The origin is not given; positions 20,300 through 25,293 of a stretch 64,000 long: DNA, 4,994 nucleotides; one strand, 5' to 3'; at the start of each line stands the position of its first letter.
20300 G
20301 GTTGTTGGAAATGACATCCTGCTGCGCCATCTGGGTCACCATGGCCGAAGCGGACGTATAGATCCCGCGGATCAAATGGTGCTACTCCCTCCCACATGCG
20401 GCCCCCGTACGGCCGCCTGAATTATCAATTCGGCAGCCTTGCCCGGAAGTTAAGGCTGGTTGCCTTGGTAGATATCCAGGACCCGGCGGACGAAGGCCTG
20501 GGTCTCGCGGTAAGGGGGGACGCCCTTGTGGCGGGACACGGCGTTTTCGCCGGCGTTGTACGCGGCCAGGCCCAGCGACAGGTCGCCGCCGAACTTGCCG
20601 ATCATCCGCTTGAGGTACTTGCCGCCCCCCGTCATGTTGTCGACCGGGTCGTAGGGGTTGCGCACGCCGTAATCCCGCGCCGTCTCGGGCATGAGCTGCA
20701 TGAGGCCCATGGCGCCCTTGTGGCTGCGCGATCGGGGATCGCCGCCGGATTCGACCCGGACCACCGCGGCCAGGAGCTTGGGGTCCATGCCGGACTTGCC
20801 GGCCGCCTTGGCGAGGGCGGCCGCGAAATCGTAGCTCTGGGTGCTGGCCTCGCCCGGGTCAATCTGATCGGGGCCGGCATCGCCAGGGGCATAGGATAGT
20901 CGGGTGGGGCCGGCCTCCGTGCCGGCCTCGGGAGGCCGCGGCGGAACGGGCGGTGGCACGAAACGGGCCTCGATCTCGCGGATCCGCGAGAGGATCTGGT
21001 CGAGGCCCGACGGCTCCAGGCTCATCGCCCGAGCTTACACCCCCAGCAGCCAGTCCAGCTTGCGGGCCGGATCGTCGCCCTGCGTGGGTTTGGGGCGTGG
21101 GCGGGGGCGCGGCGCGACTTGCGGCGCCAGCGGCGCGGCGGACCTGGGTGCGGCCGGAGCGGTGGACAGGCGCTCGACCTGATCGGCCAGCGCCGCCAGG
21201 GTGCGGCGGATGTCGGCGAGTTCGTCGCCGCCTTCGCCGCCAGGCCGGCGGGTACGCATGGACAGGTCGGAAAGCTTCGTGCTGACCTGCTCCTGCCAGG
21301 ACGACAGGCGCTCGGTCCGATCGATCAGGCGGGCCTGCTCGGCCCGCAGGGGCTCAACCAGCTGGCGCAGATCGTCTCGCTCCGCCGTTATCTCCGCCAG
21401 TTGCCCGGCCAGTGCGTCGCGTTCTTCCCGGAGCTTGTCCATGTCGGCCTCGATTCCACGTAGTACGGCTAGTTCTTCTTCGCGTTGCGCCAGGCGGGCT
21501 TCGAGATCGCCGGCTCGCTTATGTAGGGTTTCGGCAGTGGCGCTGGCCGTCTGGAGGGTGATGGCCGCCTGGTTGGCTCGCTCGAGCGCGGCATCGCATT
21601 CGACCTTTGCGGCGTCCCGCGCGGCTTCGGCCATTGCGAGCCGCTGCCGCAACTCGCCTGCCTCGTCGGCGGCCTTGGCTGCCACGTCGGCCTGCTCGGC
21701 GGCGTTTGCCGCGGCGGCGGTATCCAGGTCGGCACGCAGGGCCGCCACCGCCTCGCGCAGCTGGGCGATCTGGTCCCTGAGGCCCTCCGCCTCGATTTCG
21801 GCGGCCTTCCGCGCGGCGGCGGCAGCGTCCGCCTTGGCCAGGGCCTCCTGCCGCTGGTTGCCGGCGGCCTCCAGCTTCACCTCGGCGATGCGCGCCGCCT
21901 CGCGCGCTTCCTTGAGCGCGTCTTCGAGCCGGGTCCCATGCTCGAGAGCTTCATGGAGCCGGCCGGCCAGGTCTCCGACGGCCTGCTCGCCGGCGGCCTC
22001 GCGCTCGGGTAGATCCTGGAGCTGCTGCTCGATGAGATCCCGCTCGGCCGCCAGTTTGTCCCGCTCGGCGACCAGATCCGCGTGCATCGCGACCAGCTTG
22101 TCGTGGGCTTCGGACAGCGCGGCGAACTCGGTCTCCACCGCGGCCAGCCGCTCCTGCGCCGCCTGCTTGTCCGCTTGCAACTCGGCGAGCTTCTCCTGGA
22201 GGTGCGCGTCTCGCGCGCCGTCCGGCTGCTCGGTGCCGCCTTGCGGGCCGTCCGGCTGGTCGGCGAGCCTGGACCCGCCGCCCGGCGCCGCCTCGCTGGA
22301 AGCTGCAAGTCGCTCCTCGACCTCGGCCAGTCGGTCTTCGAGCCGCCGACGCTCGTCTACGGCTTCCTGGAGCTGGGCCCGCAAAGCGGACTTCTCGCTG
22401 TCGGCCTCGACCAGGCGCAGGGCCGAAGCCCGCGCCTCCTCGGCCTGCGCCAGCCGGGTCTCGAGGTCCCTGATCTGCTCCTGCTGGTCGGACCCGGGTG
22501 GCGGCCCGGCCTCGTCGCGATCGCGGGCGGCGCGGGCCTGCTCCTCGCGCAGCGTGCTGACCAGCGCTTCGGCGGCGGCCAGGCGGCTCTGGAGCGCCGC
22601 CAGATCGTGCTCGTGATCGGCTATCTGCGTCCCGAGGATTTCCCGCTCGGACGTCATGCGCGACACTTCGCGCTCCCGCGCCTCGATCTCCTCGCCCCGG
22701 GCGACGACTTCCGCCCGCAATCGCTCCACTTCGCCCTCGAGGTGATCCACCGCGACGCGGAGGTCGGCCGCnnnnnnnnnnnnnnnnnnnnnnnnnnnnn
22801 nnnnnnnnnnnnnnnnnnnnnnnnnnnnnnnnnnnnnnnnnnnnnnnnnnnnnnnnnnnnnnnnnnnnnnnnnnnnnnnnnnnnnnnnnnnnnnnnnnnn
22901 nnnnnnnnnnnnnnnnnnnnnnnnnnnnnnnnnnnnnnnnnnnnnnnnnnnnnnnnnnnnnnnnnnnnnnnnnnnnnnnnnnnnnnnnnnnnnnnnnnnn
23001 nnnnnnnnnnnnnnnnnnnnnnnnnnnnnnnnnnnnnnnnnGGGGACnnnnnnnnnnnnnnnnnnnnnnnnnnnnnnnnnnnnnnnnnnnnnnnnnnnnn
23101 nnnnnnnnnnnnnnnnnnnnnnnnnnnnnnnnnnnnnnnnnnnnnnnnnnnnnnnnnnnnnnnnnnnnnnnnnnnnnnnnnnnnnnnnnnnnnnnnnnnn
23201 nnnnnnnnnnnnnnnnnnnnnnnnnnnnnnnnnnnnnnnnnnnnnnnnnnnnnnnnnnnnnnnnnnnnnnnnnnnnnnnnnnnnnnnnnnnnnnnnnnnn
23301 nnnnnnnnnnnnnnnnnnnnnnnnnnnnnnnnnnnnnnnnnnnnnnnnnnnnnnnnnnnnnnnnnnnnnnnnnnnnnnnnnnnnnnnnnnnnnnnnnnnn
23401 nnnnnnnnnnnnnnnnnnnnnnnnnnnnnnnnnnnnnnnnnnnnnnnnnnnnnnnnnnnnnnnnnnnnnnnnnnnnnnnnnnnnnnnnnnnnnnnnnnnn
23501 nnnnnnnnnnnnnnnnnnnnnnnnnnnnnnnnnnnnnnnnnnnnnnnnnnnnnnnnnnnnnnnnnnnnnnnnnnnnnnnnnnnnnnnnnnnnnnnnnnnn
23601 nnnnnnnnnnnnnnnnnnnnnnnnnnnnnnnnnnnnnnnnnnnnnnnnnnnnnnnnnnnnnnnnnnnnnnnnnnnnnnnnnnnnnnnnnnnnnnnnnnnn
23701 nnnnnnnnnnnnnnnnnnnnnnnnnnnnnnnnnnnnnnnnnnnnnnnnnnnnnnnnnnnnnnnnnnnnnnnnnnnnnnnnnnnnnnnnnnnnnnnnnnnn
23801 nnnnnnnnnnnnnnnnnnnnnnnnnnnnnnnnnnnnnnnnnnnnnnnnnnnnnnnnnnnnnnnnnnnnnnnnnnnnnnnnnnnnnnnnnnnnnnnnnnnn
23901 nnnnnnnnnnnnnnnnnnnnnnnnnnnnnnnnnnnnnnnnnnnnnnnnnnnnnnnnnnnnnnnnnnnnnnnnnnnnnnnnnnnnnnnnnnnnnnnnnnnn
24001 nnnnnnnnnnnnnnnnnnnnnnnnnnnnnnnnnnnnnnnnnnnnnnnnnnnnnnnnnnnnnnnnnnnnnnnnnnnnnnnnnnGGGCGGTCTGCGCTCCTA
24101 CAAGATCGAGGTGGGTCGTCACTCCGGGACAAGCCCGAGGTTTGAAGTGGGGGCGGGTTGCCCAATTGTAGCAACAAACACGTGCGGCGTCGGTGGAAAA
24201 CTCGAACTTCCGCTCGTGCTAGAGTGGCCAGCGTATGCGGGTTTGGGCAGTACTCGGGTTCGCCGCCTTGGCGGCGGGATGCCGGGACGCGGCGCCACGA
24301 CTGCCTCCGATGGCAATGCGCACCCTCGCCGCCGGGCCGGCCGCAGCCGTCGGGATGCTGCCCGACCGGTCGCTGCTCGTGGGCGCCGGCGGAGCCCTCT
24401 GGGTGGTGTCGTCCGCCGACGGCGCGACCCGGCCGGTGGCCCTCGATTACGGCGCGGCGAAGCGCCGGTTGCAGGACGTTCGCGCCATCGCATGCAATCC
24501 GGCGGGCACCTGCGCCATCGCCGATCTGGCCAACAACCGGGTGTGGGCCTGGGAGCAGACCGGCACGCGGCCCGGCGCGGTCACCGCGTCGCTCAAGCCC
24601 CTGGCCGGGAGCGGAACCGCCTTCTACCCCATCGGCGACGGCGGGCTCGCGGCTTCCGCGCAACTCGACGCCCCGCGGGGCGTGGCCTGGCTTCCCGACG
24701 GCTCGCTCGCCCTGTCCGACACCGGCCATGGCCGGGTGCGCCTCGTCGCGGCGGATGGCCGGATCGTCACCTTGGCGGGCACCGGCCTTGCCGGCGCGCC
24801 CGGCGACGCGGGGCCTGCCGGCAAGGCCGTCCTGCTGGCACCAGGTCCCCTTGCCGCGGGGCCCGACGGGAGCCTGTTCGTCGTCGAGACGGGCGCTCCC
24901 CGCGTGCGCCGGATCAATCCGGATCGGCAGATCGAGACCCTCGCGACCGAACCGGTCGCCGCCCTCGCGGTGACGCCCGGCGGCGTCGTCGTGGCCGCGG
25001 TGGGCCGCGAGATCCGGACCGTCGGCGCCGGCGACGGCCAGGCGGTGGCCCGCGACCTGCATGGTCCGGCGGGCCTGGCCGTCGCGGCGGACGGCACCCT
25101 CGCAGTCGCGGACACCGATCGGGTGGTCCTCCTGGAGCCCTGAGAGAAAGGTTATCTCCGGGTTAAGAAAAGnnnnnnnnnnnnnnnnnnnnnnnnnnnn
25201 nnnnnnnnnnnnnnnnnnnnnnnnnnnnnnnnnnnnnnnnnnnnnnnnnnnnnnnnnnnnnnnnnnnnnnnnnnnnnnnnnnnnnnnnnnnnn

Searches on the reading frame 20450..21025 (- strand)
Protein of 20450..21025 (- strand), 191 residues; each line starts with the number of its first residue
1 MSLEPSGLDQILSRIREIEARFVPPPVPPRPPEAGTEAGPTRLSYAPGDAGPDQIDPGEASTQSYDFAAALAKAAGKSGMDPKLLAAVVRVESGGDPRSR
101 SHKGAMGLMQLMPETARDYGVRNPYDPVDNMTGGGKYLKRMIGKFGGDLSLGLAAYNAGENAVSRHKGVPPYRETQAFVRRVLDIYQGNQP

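Call 41: search_protein_families(library=pfam, proteins=[window:20450-21025:-], max_evalue=0.001)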
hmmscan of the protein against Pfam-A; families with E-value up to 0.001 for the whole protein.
window:20450-21025:- (191 aa): 2 families
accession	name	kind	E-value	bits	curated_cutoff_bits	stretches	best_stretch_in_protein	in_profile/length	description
PF01464.25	SLT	-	1.1e-27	96.3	21.3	1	72-171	4-109/117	Transglycosylase SLT domain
PF13406.11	SLT_2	-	2.2e-05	24.3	24.3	0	101-121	151-171/292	Transglycosylase SLT domain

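Call 61: find_homologous_proteins(query=window:20450-21025:-, max_evalue=1e-15)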
Query window:20450-21025:- (191 aa): 7431 proteins with E <= 1e-15 among 8000 candidates; the best 120 are listed.
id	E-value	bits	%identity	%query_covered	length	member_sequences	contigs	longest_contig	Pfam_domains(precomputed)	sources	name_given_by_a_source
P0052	5.5e-121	420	100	100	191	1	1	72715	PF13406.12,PF01464.26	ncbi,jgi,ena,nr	ncbi:MAG: lytic transglycosylase domain-containing protein [Candidatus Sericytochromatia bacterium]|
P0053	2.2e-75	271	65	100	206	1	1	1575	PF01464.26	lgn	-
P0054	1.2e-68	249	81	73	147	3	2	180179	PF13406.12,PF01464.26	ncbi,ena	-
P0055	2.5e-61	225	62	100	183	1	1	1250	PF01464.26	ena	-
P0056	9.3e-59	217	77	66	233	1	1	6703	PF01464.26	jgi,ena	-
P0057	3.6e-58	215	51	98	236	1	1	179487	PF01464.26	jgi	jgi:soluble lytic murein transglycosylase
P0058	1.4e-56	210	86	59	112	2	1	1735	PF01464.26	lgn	-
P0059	1.7e-44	170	47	100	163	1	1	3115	PF01464.26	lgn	-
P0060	2.1e-39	154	48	95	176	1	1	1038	PF13406.12,PF01464.26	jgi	jgi:soluble lytic murein transglycosylase-like protein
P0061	8.8e-39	151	54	71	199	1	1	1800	PF01464.26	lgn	-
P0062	9.7e-39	151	57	65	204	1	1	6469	PF13511.12,PF01464.26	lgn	-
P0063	3.4e-38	150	59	60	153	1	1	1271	PF01464.26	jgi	-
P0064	3.9e-38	149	62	59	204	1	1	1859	PF01464.26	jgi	jgi:soluble lytic murein transglycosylase-like protein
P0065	4.7e-38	149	49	86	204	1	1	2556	PF13511.12,PF01464.26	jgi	jgi:soluble lytic murein transglycosylase-like protein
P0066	5.3e-38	149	50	83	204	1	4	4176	PF13511.12,PF01464.26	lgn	-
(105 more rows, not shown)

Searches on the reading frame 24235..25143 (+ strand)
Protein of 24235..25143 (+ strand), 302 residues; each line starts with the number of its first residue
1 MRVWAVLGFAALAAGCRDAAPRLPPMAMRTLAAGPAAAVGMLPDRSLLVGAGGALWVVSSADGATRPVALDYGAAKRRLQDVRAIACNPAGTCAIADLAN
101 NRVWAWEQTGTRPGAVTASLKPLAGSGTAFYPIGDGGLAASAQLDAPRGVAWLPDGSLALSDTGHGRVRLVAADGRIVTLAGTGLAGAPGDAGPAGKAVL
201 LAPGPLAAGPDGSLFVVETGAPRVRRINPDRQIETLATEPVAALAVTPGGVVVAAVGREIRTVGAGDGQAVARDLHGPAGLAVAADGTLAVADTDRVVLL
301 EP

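Call 79: search_protein_families(library=pfam, proteins=[window:24235-25143:+], max_evalue=0.0001)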
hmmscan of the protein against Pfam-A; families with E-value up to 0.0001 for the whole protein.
window:24235-25143:+ (302 aa): 3 families
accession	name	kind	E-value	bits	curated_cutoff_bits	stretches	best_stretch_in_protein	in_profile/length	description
PF25021.1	TEN_NHL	-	1.1e-16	61.2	27.1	0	193-236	23-64/357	Teneurin NHL domain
PF01436.27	NHL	-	1.3e-08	34.9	20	0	275-295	1-21/28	NHL repeat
PF24684.1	Vgb_lyase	-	7.3e-05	22.1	50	0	203-236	183-216/290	Virginiamycin B lyase family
